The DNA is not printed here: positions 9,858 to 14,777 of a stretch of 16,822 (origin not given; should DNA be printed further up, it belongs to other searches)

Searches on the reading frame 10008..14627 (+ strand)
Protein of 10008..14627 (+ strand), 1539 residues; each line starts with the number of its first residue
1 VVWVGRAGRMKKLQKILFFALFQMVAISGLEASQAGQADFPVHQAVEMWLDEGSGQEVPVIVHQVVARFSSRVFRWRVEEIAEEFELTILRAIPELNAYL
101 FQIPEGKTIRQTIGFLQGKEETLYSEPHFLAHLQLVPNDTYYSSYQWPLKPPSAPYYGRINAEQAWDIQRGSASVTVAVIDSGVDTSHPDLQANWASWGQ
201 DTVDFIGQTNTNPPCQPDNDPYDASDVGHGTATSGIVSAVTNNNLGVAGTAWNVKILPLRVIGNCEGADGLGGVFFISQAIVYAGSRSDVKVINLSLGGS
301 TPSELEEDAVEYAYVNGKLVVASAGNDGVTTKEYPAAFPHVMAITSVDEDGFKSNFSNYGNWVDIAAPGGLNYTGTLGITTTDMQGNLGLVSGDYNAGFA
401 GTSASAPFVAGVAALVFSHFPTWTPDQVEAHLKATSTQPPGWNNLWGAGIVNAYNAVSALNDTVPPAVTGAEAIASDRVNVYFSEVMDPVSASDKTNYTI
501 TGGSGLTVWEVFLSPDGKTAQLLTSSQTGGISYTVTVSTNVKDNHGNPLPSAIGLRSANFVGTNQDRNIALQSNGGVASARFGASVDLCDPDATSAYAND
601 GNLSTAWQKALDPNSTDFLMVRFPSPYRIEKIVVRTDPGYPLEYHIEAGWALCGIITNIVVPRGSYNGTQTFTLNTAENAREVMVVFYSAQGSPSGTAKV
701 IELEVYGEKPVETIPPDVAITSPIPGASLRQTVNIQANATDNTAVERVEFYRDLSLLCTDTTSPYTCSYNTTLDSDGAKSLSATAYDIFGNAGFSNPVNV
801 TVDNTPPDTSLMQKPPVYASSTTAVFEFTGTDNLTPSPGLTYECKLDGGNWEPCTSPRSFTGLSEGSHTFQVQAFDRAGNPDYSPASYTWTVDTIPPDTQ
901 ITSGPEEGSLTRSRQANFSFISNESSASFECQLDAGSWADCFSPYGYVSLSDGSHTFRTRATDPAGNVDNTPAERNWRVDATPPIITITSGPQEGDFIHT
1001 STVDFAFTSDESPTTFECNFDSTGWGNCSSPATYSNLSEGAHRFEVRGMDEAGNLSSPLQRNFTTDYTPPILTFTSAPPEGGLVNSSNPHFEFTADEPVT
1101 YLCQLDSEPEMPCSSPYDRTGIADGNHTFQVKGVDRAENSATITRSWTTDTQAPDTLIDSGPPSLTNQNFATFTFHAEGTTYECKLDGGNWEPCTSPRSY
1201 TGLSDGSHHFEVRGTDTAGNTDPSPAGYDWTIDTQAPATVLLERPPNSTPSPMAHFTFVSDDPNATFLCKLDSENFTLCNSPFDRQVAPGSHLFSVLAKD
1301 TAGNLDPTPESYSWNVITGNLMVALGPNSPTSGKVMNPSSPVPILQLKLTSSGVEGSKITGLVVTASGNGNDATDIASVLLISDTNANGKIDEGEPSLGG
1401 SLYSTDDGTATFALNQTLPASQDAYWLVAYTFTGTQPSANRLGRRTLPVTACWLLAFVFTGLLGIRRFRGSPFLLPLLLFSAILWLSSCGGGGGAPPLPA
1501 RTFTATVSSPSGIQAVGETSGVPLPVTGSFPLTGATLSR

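Call 45: search_protein_families(library=pfam, proteins=[window:10008-14627:+], max_evalue=0.001)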
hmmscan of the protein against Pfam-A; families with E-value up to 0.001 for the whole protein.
window:10008-14627:+ (1539 aa): 7 families
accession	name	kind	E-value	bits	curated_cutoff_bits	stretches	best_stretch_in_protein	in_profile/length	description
PF00082.27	Peptidase_S8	-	6.2e-49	167.3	21.8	1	174-449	3-288/288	Subtilase family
PF19077.6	Big_13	-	1.5e-23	83.6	27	1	1178-1234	50-102/102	Bacterial Ig-like domain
PF17957.7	Big_7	-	4.3e-17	63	24.1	1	716-783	1-70/70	Bacterial Ig domain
PF13750.12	Big_3_3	-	8.1e-12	45.5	27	0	945-994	7-56/157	Bacterial Ig-like domain (group 3)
PF07495.19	Y_Y_Y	-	7.2e-08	32.7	26.6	0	858-889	30-61/65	Y_Y_Y domain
PF13205.12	Big_5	-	9.6e-08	33.1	23.6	1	469-552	14-98/105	Bacterial Ig-like domain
PF00754.31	F5_F8_type_C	-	0.0005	20.6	28.2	0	594-689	13-114/127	F5/8 type C domain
